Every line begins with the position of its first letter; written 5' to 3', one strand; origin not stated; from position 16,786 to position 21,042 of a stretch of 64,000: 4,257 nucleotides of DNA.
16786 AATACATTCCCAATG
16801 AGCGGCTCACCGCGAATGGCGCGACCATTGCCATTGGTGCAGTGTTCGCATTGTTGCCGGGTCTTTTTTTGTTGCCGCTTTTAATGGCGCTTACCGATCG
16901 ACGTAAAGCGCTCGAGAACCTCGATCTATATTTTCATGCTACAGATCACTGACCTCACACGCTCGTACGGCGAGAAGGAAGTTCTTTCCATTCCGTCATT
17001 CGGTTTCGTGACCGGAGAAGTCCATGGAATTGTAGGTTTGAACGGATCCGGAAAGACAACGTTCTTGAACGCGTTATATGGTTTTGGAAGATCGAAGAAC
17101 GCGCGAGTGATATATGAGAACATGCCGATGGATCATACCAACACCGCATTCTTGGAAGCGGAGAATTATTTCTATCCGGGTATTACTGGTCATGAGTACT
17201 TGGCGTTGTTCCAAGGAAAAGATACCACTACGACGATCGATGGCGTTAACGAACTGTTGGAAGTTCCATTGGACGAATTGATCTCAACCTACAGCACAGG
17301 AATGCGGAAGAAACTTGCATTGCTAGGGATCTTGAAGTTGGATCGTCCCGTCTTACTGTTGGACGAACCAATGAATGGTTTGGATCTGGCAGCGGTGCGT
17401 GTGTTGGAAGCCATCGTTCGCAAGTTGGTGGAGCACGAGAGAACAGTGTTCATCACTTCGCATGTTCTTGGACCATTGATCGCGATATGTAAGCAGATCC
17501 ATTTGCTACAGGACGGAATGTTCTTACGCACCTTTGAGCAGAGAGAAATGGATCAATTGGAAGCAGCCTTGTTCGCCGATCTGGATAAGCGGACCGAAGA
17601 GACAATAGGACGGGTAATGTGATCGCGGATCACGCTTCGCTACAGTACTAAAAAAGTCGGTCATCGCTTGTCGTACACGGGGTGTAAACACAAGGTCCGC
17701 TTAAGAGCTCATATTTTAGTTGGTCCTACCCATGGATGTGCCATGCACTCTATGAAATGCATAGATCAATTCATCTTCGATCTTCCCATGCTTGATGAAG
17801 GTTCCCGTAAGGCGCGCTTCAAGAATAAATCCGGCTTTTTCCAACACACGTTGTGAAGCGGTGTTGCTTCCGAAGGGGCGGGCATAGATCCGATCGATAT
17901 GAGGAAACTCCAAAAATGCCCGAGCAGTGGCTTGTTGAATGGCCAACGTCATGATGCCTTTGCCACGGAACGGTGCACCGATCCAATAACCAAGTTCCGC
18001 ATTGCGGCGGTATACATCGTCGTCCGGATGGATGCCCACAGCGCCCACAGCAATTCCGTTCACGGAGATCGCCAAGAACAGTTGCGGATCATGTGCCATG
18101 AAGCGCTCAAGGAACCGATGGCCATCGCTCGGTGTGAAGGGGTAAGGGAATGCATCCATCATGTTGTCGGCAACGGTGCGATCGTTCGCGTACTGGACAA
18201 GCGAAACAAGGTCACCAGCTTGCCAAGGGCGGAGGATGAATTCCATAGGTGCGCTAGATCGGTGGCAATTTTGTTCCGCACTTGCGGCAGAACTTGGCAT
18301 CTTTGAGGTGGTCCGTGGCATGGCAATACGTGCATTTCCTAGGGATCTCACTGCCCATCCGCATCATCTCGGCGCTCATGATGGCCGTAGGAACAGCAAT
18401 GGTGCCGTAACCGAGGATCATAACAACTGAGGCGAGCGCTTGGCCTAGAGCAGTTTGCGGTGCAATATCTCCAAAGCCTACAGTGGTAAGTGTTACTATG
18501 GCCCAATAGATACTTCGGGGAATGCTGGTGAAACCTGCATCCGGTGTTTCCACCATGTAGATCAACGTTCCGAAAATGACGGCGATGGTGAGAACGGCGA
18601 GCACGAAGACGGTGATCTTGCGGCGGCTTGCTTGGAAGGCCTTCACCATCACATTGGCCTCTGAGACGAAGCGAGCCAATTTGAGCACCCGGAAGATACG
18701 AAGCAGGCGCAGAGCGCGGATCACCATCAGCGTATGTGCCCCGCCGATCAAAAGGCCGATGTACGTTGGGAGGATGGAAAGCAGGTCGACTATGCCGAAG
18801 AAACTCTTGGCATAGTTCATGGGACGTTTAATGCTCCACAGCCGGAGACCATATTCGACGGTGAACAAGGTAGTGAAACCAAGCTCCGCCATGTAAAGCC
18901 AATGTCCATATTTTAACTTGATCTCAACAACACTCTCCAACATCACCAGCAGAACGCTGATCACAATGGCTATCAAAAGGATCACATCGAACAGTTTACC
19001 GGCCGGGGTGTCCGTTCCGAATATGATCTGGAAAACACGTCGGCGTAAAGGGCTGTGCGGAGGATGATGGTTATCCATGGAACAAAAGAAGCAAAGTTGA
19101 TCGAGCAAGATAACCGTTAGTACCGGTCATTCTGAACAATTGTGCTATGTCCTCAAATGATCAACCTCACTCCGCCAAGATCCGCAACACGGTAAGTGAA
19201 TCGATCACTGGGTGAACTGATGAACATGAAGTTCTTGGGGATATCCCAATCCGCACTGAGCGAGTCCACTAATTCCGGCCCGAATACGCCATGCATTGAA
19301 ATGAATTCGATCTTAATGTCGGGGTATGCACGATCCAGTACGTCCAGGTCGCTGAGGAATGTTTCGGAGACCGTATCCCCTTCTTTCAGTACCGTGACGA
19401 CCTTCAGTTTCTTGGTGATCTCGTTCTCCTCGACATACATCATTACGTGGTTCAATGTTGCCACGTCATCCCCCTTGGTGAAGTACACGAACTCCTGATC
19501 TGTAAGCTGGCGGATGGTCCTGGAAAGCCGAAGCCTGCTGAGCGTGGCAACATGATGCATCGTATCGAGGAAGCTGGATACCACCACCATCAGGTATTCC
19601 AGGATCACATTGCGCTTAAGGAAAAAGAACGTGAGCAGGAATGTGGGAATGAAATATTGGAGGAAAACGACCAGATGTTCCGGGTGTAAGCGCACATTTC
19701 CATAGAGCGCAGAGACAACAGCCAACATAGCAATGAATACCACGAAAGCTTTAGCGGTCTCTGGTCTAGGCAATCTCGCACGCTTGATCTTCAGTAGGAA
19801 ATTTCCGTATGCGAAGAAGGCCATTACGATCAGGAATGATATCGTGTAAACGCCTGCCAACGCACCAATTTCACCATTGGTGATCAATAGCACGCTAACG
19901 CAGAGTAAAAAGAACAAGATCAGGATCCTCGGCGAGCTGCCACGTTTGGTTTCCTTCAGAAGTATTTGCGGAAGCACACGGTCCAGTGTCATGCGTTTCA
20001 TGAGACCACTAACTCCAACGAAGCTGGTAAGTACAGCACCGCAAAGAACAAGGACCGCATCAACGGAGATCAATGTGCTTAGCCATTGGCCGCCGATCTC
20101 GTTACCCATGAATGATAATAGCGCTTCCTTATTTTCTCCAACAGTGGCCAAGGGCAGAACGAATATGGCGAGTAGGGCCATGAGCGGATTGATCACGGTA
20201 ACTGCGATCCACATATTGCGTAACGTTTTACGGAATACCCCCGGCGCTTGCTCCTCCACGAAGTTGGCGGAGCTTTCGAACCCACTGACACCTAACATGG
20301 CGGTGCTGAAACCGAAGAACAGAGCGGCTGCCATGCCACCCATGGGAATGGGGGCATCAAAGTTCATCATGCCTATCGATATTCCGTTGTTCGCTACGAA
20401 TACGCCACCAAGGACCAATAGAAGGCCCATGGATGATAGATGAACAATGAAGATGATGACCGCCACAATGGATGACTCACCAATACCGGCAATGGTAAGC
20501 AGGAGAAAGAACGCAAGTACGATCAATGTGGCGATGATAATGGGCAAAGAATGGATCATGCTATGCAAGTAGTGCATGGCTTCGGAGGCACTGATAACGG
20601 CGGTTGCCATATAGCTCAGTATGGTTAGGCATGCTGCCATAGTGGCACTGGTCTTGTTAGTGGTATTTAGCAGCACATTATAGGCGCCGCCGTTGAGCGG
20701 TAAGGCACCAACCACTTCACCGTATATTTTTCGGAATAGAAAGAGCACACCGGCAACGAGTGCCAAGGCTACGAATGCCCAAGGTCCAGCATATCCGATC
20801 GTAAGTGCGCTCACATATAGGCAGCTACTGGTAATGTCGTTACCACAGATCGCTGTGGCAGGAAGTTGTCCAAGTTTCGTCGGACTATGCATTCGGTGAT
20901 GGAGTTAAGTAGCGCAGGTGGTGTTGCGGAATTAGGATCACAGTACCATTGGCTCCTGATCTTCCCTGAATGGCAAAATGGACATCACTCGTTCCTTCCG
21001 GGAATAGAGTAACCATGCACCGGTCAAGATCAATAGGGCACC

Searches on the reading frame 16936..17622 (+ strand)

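Call 66: search_protein_families(library=pfam, proteins=[window:16936-17622:+], max_evalue=0.00001)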
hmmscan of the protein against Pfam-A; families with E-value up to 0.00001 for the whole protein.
window:16936-17622:+ (228 aa): 2 families
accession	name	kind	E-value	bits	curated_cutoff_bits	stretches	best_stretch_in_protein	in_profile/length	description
PF00005.33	ABC_tran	-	6.6e-16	59.6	25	1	21-147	5-137/137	ABC transporter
PF13304.12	AAA_21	-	2.3e-13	51.3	27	1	109-176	232-298/304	AAA domain, putative AbiEii toxin, Type IV TA system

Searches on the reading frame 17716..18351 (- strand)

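Call 66: search_protein_families(library=pfam, proteins=[window:17716-18351:-], max_evalue=0.00001)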
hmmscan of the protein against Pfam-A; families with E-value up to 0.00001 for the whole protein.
window:17716-18351:- (211 aa): 2 families
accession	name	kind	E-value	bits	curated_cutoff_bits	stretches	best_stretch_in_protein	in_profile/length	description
PF13302.13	Acetyltransf_3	-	2.2e-24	87.2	25.4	1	38-175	2-137/138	Acetyltransferase (GNAT) domain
PF00583.31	Acetyltransf_1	-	8.6e-14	52.3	20.7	1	62-175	6-116/116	Acetyltransferase (GNAT) family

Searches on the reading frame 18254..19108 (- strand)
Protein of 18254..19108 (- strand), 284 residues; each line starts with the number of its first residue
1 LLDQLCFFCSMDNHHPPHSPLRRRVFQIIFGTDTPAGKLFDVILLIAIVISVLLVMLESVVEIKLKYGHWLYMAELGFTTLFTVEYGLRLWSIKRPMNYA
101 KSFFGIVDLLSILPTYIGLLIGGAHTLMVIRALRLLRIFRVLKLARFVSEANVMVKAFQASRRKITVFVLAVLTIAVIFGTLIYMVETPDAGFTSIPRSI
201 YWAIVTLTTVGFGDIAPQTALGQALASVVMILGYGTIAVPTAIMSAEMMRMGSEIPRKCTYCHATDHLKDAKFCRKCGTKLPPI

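Call 66: search_protein_families(library=pfam, proteins=[window:18254-19108:-], max_evalue=0.00001)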
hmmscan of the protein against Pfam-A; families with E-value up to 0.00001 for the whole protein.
window:18254-19108:- (284 aa): 2 families
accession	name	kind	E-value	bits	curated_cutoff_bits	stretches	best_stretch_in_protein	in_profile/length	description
PF00520.37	Ion_trans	-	1.2e-34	120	25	1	38-248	2-233/241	Ion transport protein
PF07885.22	Ion_trans_2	-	7.7e-15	55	22.5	1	172-247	2-76/79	Ion channel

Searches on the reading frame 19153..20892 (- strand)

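Call 66: search_protein_families(library=pfam, proteins=[window:19153-20892:-], max_evalue=0.00001)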
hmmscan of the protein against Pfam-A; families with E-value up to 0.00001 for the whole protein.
window:19153-20892:- (579 aa): 1 family
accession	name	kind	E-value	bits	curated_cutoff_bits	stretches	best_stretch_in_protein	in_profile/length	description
PF13520.12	AA_permease_2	-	2.1e-49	169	27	1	7-398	1-400/427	Amino acid permease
